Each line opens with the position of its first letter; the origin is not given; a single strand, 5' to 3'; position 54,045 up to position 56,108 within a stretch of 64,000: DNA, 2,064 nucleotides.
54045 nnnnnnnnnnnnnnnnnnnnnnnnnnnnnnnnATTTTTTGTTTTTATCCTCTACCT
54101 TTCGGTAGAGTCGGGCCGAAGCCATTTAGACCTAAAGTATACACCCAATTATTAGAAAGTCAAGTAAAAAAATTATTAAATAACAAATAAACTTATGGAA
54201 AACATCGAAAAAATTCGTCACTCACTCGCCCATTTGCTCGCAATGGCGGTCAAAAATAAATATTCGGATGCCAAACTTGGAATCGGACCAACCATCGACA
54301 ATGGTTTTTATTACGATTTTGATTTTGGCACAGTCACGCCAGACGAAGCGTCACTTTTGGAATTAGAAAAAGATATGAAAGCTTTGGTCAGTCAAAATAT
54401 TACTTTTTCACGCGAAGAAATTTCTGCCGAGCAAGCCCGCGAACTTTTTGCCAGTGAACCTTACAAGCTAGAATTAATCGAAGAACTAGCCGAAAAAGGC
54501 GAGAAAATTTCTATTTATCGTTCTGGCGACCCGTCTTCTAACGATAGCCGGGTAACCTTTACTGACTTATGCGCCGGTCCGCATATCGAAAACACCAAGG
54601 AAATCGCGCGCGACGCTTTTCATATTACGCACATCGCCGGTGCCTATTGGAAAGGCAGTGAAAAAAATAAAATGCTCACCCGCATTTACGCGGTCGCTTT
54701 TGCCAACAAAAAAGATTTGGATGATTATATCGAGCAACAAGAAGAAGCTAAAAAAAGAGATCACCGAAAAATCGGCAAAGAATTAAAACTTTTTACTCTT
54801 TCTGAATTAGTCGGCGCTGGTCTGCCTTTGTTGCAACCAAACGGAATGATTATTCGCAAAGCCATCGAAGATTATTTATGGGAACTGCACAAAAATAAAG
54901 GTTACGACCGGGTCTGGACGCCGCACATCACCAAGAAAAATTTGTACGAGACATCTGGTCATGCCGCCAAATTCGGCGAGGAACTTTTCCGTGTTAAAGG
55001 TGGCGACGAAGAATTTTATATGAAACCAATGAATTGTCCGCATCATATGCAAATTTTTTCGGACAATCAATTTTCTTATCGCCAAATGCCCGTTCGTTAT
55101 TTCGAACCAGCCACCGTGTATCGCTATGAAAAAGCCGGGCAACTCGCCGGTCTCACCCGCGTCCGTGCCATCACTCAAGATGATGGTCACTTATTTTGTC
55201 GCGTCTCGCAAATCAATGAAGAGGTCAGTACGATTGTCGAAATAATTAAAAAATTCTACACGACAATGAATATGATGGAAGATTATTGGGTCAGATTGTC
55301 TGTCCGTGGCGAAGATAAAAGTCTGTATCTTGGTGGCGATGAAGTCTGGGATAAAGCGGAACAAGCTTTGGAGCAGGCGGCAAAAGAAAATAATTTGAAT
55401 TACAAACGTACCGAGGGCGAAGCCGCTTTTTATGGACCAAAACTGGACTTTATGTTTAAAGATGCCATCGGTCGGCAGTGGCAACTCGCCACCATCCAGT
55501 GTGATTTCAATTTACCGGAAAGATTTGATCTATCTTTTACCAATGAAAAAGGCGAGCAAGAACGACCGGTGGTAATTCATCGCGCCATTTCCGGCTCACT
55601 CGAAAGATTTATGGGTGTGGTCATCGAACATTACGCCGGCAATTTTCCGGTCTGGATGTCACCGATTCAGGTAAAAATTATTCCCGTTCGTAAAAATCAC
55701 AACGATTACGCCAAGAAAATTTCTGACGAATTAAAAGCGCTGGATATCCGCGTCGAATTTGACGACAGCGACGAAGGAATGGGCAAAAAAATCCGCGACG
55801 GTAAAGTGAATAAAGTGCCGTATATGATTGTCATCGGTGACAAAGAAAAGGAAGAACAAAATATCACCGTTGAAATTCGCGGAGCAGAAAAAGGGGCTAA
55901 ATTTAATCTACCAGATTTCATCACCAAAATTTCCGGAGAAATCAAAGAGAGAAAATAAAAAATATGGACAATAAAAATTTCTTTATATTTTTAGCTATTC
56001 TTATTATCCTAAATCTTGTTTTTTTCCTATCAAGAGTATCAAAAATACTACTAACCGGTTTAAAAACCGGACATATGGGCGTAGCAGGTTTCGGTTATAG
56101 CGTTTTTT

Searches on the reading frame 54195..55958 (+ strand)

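Call 42: search_protein_families(library=pfam, proteins=[window:54195-55958:+], max_evalue=0.00001)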
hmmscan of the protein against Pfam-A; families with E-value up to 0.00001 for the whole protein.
window:54195-55958:+ (587 aa): 3 families
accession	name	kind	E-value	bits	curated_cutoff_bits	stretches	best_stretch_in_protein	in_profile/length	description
PF00587.30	tRNA-synt_2b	-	9.3e-43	146.8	29.3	1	271-480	8-179/179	tRNA synthetase class II core domain (G, H, P, S and T)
PF03129.25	HGTP_anticodon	-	1.3e-20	73.8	21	1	492-580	1-92/94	Anticodon binding domain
PF07973.19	tRNA_SAD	-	6.7e-13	48.8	24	1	105-165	1-44/44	Threonyl and Alanyl tRNA synthetase second additional domain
